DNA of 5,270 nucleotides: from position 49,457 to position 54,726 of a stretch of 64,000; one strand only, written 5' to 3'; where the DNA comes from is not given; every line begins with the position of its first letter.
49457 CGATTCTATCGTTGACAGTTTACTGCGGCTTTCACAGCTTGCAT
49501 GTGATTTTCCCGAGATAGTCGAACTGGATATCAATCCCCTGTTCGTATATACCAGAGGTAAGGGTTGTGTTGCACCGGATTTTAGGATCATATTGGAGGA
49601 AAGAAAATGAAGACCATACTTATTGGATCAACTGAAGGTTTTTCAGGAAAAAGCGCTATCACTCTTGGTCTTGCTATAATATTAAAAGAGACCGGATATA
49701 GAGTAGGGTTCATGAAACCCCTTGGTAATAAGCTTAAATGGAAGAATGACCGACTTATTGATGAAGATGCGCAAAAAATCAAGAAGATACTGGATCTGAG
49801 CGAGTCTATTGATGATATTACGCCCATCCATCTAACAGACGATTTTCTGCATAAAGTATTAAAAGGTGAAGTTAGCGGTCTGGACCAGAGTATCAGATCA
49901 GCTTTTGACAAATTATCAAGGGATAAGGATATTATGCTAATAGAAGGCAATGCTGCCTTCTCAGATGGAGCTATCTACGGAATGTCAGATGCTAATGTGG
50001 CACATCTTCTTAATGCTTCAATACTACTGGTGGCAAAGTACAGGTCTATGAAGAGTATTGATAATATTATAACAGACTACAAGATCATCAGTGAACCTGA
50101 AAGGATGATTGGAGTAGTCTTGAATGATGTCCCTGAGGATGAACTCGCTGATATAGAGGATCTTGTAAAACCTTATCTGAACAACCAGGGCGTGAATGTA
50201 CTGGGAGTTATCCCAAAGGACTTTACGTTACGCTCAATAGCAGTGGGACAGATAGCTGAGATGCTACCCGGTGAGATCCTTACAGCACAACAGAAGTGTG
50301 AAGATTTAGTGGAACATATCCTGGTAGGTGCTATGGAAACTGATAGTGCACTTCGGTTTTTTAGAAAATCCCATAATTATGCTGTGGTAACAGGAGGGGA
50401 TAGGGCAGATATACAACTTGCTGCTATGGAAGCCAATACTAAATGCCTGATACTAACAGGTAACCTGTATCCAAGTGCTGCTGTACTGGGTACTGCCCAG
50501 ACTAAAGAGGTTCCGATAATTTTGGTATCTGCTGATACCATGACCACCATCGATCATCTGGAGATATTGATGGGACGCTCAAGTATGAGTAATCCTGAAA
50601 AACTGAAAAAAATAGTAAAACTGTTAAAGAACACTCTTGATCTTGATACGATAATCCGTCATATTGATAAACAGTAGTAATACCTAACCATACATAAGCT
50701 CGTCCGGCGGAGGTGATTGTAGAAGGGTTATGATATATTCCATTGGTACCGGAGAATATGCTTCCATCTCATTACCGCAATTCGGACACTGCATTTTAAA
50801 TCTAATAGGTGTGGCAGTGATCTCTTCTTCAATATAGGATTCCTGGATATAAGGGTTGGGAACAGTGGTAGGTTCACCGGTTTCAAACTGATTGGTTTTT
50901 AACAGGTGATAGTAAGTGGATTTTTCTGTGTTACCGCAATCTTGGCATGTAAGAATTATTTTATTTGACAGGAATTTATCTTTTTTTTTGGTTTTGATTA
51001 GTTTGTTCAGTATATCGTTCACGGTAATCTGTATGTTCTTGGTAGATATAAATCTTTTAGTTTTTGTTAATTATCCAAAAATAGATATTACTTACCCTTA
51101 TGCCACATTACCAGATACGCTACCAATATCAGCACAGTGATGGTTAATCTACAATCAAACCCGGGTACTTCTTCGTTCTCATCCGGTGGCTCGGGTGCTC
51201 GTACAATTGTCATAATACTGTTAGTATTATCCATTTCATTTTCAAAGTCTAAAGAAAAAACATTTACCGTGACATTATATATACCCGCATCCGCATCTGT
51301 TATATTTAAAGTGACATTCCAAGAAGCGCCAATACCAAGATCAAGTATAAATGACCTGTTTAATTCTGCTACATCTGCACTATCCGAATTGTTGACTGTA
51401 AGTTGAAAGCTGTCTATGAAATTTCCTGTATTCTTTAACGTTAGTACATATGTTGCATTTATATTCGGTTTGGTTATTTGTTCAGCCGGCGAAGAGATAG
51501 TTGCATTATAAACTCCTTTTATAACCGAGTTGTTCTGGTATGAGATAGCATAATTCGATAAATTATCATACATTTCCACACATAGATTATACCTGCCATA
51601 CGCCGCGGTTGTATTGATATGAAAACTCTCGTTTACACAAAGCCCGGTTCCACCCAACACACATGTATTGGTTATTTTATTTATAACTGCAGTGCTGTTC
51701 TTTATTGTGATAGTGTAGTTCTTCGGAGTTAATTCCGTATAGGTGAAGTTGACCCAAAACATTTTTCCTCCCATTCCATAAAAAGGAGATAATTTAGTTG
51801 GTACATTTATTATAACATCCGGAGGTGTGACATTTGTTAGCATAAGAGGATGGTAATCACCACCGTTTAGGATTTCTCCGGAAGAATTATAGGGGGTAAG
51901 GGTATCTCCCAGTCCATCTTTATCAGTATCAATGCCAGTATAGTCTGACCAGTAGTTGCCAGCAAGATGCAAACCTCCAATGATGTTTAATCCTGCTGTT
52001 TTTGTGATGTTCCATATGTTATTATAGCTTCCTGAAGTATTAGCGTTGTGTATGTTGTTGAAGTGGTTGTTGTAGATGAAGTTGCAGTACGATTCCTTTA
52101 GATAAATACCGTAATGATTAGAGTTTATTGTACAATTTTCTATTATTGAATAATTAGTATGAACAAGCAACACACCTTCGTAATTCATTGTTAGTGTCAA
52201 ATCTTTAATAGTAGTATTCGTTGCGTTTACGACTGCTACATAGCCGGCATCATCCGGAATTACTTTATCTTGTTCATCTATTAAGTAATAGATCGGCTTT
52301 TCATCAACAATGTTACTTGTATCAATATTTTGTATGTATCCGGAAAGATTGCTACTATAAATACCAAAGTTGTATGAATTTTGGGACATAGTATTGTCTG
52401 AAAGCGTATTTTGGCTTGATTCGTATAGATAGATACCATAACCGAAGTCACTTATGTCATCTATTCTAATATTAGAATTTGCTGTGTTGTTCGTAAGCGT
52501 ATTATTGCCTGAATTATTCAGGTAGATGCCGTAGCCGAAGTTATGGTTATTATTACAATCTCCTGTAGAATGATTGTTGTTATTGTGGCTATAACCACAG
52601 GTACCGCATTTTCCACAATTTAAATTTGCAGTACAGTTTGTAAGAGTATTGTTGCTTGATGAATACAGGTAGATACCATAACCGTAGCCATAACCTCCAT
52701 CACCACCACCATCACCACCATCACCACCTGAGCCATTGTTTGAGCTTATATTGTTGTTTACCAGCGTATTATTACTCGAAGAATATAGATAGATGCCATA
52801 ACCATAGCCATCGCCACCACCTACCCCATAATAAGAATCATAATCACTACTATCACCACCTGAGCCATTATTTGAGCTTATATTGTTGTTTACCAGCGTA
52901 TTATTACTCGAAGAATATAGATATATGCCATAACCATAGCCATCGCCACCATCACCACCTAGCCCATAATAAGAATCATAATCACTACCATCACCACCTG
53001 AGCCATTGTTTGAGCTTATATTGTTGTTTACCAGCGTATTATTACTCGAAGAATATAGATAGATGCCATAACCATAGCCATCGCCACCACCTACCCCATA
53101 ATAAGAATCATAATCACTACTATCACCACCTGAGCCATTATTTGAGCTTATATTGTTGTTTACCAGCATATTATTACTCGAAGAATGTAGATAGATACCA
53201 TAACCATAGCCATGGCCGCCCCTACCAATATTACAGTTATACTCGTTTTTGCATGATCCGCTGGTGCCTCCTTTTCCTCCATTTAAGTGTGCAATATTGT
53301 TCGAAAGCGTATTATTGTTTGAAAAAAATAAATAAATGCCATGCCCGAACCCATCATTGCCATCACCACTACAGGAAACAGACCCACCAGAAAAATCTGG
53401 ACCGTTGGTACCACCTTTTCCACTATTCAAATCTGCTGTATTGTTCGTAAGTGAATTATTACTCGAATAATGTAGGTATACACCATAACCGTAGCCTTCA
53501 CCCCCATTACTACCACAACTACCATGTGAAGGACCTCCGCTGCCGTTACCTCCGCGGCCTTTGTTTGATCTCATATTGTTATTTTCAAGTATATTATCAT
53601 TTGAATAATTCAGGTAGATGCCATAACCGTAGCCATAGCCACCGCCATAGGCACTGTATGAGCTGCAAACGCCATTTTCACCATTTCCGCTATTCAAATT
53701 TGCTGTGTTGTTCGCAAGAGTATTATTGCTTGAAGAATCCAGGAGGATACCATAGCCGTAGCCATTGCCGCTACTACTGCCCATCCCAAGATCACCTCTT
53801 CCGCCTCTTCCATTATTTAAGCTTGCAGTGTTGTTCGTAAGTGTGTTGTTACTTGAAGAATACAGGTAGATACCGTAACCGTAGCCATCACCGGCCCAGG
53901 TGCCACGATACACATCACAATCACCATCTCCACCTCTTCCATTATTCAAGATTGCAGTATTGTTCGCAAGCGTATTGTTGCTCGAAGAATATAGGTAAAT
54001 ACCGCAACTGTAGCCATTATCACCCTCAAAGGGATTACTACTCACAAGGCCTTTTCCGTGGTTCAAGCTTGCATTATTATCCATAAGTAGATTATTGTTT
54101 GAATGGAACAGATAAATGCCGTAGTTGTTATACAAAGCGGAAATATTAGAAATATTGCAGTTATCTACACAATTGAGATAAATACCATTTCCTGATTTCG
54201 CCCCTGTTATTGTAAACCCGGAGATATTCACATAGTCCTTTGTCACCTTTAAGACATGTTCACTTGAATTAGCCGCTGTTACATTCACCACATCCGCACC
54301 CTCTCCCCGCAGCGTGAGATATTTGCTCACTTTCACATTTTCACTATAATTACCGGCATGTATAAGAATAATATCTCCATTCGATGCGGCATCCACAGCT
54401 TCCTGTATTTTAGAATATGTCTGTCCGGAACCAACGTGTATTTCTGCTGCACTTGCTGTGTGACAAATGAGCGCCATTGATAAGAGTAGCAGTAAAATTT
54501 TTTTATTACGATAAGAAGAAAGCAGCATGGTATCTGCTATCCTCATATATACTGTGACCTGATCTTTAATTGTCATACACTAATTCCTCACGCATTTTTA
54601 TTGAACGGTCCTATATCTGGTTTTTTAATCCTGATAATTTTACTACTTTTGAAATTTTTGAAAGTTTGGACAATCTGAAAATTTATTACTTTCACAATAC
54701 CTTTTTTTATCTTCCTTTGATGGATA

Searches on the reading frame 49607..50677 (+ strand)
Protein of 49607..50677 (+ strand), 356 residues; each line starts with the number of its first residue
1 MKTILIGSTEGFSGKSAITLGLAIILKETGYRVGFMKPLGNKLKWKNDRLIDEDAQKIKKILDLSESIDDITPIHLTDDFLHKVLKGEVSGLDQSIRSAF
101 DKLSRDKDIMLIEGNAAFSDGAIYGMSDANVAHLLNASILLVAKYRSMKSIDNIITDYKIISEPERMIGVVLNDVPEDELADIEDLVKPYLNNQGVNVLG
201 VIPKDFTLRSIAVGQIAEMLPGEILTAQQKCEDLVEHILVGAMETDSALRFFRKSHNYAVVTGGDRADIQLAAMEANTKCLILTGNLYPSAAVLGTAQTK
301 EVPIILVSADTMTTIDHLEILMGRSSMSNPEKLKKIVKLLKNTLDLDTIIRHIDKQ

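Call 81: search_protein_families(library=pfam, proteins=[window:49607-50677:+], max_evalue=0.00001)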
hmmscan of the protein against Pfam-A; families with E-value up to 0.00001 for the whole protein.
window:49607-50677:+ (356 aa): 3 families
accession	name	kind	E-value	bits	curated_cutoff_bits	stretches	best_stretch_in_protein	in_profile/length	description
PF07085.17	DRTGG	-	2.5e-29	101.6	25.2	1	215-319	1-103/105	DRTGG domain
PF13500.12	AAA_26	-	3.7e-26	92.7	27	1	2-205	1-191/198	AAA domain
PF01656.29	CbiA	-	2e-10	41.1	25.4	1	4-209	1-117/125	CobQ/CobB/MinD/ParA nucleotide binding domain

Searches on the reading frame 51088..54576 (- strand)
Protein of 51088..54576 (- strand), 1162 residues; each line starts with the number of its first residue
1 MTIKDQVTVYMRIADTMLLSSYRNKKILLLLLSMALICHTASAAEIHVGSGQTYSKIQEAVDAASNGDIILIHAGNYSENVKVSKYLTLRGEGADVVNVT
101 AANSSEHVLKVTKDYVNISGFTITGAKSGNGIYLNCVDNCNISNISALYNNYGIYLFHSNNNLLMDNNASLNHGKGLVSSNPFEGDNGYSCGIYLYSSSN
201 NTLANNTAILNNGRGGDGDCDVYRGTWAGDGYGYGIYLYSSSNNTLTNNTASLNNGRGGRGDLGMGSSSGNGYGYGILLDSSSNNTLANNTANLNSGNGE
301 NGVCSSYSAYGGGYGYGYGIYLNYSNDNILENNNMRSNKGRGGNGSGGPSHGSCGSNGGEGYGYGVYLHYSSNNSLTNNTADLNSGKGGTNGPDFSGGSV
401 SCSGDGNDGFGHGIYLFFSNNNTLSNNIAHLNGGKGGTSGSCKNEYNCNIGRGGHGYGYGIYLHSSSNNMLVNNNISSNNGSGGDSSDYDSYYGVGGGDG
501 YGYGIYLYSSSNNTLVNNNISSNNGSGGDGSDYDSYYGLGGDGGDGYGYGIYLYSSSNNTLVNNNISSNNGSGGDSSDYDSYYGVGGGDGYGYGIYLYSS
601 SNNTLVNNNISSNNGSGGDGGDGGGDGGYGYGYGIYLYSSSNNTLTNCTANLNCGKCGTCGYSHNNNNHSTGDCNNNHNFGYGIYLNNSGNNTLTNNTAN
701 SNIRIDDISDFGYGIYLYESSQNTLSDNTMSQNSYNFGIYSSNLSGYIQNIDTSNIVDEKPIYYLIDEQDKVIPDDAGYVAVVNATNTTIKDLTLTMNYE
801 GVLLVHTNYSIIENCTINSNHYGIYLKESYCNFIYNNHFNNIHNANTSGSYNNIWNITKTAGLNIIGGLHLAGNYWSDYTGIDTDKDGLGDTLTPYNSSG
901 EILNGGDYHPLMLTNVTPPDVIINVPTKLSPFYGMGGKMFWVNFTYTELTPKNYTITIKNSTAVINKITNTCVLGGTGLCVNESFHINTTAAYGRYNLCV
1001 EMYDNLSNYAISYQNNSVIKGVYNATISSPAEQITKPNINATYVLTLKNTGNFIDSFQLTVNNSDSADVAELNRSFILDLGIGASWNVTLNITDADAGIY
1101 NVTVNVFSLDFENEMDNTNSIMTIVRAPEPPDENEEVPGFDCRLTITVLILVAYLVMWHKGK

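Call 50: search_protein_families(library=pfam, proteins=[window:51088-54576:-], max_evalue=0.001)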
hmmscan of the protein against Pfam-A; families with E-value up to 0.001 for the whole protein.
window:51088-54576:- (1162 aa): 2 families
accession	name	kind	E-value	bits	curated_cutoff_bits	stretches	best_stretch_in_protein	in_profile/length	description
PF05048.19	NosD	-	7.1e-47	160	23.6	5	782-881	110-212/212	Periplasmic copper-binding protein (NosD)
PF13229.12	Beta_helix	-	4.1e-33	114.7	25.9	3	593-749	1-125/158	Right handed beta helix region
